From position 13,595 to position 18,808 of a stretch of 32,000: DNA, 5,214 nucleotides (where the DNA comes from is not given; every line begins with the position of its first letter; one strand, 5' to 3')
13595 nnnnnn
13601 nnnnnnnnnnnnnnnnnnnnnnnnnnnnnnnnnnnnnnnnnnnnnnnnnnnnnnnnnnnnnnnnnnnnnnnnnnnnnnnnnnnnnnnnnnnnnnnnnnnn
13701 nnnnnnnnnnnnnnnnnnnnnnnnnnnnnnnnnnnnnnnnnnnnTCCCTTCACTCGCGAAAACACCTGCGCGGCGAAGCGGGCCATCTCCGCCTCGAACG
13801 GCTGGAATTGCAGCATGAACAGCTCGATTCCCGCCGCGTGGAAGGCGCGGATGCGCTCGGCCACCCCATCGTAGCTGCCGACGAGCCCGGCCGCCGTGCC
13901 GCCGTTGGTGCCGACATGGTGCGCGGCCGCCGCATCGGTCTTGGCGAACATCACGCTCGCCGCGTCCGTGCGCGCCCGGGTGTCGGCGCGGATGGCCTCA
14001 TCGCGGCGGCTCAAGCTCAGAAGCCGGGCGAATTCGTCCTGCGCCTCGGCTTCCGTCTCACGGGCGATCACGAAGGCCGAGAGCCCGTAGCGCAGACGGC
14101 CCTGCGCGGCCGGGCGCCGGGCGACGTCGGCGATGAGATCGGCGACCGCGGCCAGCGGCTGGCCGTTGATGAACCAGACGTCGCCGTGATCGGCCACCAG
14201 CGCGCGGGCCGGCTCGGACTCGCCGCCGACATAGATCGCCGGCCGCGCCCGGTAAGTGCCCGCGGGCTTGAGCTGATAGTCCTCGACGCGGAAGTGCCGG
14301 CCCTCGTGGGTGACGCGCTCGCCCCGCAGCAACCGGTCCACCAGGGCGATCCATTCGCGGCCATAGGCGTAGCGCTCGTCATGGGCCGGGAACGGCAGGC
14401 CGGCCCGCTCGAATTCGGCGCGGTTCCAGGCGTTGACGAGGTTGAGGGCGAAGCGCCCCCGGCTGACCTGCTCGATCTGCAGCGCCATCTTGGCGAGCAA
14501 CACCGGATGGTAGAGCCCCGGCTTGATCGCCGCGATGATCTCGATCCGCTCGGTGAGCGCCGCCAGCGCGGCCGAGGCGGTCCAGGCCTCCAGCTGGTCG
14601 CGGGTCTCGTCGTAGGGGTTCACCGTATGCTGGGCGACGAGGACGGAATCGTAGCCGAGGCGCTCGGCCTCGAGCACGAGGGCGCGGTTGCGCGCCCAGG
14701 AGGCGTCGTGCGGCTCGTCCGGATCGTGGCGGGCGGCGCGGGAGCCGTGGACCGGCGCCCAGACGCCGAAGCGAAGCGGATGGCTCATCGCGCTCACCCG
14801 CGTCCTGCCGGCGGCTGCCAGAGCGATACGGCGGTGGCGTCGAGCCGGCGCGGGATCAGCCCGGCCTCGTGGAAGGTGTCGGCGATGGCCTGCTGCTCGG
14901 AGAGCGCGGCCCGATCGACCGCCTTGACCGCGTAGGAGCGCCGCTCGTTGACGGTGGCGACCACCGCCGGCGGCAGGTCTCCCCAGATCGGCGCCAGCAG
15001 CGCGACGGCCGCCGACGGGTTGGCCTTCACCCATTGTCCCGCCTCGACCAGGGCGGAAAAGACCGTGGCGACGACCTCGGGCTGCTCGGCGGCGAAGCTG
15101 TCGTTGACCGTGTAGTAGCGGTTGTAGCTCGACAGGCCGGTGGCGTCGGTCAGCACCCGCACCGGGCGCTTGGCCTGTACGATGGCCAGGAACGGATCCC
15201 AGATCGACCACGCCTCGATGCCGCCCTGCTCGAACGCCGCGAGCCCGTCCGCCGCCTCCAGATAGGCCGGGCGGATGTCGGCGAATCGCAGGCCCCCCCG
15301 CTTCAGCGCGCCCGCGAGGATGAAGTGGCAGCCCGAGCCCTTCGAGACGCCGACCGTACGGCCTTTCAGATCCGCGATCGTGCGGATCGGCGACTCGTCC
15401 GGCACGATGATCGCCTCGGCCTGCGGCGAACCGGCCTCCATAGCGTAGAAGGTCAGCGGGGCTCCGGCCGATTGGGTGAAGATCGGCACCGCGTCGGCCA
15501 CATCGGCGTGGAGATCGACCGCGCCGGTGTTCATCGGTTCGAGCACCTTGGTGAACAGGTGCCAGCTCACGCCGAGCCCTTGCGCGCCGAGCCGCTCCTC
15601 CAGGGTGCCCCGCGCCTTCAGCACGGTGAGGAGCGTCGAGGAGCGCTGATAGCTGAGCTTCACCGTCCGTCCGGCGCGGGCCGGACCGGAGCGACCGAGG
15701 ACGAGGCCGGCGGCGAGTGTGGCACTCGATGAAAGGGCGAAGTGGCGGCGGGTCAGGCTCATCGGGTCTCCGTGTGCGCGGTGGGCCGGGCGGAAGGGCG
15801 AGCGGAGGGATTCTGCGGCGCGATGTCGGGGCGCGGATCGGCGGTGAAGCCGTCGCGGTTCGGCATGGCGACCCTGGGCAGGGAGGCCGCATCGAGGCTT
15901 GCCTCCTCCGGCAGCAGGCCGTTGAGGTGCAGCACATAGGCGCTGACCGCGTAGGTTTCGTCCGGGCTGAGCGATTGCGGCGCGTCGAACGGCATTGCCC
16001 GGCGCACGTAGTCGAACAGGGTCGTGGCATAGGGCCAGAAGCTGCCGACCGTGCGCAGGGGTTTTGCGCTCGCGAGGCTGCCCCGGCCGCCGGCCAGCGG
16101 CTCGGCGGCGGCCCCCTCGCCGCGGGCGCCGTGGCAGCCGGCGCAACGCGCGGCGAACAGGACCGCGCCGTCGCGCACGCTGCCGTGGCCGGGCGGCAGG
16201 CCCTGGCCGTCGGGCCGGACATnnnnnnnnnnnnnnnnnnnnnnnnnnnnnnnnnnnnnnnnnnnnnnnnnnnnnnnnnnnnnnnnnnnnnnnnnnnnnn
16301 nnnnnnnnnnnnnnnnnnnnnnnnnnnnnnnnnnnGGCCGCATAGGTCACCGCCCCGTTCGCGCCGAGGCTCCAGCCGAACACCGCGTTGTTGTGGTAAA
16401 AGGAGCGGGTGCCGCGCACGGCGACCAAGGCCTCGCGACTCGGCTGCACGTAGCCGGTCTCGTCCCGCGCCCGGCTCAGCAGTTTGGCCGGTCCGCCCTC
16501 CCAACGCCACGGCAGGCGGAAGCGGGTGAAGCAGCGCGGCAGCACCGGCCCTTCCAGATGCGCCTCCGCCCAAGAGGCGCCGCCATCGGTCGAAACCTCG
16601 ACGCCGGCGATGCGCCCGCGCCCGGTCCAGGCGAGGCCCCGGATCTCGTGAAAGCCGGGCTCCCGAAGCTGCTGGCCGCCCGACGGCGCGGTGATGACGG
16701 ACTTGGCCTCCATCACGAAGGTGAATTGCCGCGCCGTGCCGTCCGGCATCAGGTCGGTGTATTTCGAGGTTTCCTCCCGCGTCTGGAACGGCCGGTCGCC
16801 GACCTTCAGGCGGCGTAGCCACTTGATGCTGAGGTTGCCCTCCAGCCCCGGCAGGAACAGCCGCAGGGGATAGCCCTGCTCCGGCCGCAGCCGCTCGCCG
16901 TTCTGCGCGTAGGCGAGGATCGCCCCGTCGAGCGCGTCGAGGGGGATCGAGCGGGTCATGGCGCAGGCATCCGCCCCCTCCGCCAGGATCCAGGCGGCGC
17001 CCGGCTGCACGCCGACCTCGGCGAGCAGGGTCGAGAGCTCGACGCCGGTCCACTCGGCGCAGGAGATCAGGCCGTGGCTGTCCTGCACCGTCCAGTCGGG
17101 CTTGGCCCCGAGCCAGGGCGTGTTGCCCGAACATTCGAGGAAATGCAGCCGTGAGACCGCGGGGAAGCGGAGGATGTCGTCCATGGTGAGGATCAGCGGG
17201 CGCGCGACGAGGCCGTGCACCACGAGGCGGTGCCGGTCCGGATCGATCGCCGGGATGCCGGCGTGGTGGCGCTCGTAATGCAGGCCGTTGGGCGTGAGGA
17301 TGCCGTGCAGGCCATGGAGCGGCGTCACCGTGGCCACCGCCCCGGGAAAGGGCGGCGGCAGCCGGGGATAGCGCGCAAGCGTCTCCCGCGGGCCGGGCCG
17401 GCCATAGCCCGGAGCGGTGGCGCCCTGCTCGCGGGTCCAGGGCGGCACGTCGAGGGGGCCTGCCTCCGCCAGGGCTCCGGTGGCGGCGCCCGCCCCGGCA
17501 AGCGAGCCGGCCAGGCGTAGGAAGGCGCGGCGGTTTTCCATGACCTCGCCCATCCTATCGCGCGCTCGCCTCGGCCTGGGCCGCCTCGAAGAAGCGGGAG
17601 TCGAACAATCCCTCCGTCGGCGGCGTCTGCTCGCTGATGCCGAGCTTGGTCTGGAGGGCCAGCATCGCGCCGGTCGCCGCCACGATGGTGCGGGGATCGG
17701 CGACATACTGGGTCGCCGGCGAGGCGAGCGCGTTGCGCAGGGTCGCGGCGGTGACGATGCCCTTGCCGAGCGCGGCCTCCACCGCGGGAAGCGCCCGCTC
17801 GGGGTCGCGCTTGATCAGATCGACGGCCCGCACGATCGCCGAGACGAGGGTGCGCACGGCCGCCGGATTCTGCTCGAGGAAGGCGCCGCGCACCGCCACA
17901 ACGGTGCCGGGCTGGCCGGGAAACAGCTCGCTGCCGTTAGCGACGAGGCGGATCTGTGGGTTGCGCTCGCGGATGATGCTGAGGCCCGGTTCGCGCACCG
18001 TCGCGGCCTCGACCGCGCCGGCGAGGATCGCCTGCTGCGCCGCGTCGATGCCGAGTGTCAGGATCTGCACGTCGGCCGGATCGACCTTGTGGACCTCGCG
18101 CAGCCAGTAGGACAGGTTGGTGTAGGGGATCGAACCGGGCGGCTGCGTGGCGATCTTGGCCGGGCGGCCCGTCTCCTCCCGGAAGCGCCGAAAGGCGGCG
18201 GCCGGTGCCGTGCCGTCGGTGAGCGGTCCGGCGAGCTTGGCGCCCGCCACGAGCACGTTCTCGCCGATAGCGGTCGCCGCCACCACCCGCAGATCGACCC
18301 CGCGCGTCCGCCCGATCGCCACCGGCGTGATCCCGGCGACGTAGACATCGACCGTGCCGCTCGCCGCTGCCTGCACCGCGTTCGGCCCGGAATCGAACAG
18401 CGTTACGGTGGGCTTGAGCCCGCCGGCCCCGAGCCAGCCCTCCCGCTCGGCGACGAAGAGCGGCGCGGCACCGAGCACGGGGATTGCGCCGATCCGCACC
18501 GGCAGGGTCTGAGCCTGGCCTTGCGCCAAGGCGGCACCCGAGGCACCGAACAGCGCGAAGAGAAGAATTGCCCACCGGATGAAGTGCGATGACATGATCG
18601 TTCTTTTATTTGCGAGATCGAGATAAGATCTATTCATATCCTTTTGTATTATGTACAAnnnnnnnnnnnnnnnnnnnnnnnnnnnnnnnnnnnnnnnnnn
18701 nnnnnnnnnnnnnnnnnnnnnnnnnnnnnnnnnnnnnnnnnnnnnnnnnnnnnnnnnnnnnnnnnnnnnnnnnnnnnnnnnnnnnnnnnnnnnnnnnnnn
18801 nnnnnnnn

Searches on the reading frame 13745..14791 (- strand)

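Call 51: search_protein_families(library=ncbifam, proteins=[window:13745-14791:-], max_evalue=0.00001)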
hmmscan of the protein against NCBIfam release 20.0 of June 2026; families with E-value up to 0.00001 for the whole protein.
window:13745-14791:- (349 aa): 23 families
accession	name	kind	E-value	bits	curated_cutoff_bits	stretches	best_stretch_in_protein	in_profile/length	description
TIGR04021.1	LLM_DMSO2_sfnG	equivalog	2.4e-64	217.9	382.95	1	28-348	23-346/350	dimethylsulfone monooxygenase SfnG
NF001939.1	PRK00719.1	subfamily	8.4e-48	163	510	1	30-347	24-346/373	alkanesulfonate monooxygenase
TIGR03565.1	alk_sulf_monoox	equivalog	1.5e-47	162.3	518.2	1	30-346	24-345/346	FMNH2-dependent alkanesulfonate monooxygenase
TIGR03560.1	F420_Rv1855c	subfamily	3.5e-35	121.8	231.4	1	26-233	7-218/227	TIGR03560 family F420-dependent LLM class oxidoreductase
TIGR03619.1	F420_Rv2161c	subfamily_domain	4.7e-29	101.7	166.9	1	39-250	4-225/247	TIGR03619 family F420-dependent LLM class oxidoreductase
TIGR03612.1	RutA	equivalog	9.3e-29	101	498.3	1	30-343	25-345/355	pyrimidine utilization protein A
TIGR03860.1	FMN_nitrolo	subfamily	2.3e-25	89.3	279.7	2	48-155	50-160/422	NtaA/DmoA family FMN-dependent monooxygenase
TIGR03621.1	F420_MSMEG_2516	subfamily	1.4e-21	76.9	213.15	1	37-222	18-189/295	TIGR03621 family F420-dependent LLM class oxidoreductase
TIGR03557.1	F420_G6P_family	subfamily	3.9e-17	62.4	210.4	1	41-224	21-199/316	TIGR03557 family F420-dependent LLM class oxidoreductase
TIGR03571.1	lucif_BA3436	subfamily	5.6e-15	55.4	303.9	1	6-225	11-223/304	TIGR03571 family LLM class oxidoreductase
TIGR03856.1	F420_MSMEG_2906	subfamily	2.3e-14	53.6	243.7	1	28-206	11-174/249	LLM class F420-dependent oxidoreductase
TIGR03885.1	flavin_revert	hypoth_equivalog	3.6e-11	42.8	398.7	1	38-201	18-177/315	TIGR03885 family FMN-dependent LLM class oxidoreductase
TIGR03559.1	F420_Rv3520c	subfamily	4.6e-11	42.3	335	1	35-169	15-139/325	LLM class F420-dependent oxidoreductase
NF002619.0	PRK02271.1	equivalog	5e-10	39.2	276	1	37-212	18-181/329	5,10-methylenetetrahydromethanopterin reductase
TIGR04465.1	ArgArg_F420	equivalog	9.9e-10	38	470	1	41-232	68-257/364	F420-dependent hydroxymycolic acid dehydrogenase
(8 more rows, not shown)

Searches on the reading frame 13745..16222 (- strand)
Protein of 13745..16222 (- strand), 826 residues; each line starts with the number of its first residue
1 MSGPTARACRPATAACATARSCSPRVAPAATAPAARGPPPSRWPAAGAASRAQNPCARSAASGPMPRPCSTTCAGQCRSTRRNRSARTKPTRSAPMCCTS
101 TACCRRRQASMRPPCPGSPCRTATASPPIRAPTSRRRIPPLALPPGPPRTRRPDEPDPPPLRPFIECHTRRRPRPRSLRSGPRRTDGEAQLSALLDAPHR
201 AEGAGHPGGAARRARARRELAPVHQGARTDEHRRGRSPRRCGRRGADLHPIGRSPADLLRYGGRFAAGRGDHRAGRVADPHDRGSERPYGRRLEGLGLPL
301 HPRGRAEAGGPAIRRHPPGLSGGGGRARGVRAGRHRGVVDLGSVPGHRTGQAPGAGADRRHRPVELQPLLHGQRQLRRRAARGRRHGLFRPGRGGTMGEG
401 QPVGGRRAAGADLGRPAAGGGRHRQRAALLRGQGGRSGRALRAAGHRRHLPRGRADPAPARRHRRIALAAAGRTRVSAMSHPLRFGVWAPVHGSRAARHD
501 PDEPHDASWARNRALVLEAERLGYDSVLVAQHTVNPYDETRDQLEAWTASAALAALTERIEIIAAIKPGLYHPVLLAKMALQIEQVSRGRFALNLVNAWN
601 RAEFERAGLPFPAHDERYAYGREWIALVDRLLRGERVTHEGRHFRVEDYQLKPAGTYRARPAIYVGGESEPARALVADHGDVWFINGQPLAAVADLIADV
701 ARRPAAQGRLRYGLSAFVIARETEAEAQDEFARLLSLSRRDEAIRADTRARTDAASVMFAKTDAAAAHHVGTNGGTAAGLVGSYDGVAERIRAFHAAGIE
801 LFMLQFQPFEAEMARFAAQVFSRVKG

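Call 8: search_protein_families(library=pfam, proteins=[window:13745-16222:-], max_evalue=0.001)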
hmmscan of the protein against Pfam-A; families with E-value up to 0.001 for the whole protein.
window:13745-16222:- (826 aa): 1 family
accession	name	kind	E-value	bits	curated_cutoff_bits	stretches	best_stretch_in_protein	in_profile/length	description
PF00296.26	Bac_luciferase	-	2.2e-61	208.4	27.9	1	484-800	2-313/314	Luciferase-like monooxygenase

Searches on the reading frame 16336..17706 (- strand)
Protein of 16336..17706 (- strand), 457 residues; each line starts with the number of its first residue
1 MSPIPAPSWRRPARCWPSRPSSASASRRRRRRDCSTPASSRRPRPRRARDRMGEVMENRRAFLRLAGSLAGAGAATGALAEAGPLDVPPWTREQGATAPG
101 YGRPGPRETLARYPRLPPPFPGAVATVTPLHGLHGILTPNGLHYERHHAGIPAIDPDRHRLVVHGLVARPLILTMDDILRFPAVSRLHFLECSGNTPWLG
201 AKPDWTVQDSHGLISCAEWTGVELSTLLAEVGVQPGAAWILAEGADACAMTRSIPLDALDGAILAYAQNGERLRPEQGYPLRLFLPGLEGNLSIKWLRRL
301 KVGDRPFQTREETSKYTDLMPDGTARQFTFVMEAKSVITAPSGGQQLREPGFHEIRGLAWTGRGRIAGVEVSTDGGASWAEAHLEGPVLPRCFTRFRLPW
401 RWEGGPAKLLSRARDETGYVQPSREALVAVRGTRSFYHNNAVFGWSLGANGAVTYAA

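Call 8: search_protein_families(library=pfam, proteins=[window:16336-17706:-], max_evalue=0.001)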
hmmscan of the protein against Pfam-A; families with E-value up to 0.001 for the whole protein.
window:16336-17706:- (457 aa): 2 families
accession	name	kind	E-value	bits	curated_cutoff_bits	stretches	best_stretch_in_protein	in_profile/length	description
PF00174.25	Oxidored_molyb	-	2.8e-46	157.6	24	1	148-309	1-167/169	Oxidoreductase molybdopterin binding domain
PF03404.22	Mo-co_dimer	-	1.7e-14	54.4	22.7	1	328-442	3-135/138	Mo-co oxidoreductase dimerisation domain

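Call 51: search_protein_families(library=ncbifam, proteins=[window:16336-17544:-], max_evalue=0.00001)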
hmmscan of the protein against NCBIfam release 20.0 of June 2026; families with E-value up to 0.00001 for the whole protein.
window:16336-17544:- (403 aa): 3 families
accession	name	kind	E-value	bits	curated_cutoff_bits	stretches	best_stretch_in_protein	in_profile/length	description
TIGR04555.1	sulfite_DH_soxC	equivalog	1.1e-169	564.7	420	1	5-400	1-406/408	sulfite dehydrogenase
NF052245.1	SorA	equivalog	9.5e-41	139.8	600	1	80-371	67-377/396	SorA family sulfite dehydrogenase catalytic subunit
NF052247.1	SorT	equivalog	5.9e-36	124.1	570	1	101-371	86-366/387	SorT family sulfite dehydrogenase catalytic subunit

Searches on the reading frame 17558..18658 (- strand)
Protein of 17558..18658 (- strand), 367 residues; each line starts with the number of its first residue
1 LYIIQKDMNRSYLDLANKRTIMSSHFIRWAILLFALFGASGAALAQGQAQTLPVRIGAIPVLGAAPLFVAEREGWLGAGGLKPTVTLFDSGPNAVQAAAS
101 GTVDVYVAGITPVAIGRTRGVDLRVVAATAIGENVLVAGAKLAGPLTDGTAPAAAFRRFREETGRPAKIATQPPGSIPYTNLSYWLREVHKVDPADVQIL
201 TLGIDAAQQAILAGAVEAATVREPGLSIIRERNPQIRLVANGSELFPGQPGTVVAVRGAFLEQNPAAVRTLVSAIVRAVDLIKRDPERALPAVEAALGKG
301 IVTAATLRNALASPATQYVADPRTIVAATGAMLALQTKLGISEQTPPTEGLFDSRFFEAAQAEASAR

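Call 8: search_protein_families(library=pfam, proteins=[window:17558-18658:-], max_evalue=0.001)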
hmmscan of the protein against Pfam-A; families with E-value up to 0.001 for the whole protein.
window:17558-18658:- (367 aa): 3 families
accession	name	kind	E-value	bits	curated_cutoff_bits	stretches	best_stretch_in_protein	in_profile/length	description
PF13379.11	NMT1_2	-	2.9e-28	99.8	24.7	1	49-289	3-244/252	NMT1-like family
PF09084.16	NMT1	-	4.2e-11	43.6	20.5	1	190-289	115-216/216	NMT1/THI5 like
PF04069.17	OpuAC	-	0.00034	20.7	21.2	0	78-271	26-223/257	Substrate binding domain of ABC-type glycine betaine transport system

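Call 49: search_solved_structures(query=window:17558-18595:-, max_evalue=0.001)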
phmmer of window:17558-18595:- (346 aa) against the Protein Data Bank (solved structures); distinct sequences matched with E-value up to 0.001: 11.
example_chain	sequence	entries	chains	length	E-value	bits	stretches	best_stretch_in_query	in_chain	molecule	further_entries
2i48_A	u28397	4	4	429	1.3e-08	37.8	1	25-283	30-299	Bicarbonate transporter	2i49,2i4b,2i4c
3qsl_A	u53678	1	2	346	2.8e-08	36.7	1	29-265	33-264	Putative exported protein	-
9uai_E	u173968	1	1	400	3.6e-05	26.5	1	31-267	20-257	Nitrate transport ATP-binding subunits C and D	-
9uak_A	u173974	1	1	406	3.7e-05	26.4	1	31-267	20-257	C terminal regulatory domain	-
9u9z_C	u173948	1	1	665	6.5e-05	25.6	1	28-267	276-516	CmpC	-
9ua1_C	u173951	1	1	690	6.7e-05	25.6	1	28-267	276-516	CmpC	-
9ua0_C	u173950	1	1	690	7e-05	25.5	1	28-267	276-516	CmpC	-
2g29_A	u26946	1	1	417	0.00033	23.3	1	29-258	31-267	Nitrate transport protein nrtA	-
9o19_H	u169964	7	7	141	0.00045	22.8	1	207-287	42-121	ATP synthase epsilon chain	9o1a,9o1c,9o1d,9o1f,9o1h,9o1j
8w9m_C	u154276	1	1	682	0.00084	21.9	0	26-258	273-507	Nitrate transport ATP-binding protein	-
8wm7_C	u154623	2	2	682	0.00084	21.9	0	26-258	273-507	Nitrate transport ATP-binding protein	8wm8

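Call 51: search_protein_families(library=ncbifam, proteins=[window:17558-18595:-], max_evalue=0.00001)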
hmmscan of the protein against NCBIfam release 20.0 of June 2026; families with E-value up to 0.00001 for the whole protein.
window:17558-18595:- (346 aa): 2 families
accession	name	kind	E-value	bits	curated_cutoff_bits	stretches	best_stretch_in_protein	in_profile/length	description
TIGR01728.1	SsuA_fam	subfamily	3.2e-26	92.2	163.5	2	168-336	126-289/290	aliphatic sulfonate ABC transporter substrate-binding protein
TIGR01729.1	taurine_ABC_bnd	equivalog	8.8e-08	31.9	304.25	0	67-112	34-80/300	taurine ABC transporter substrate-binding protein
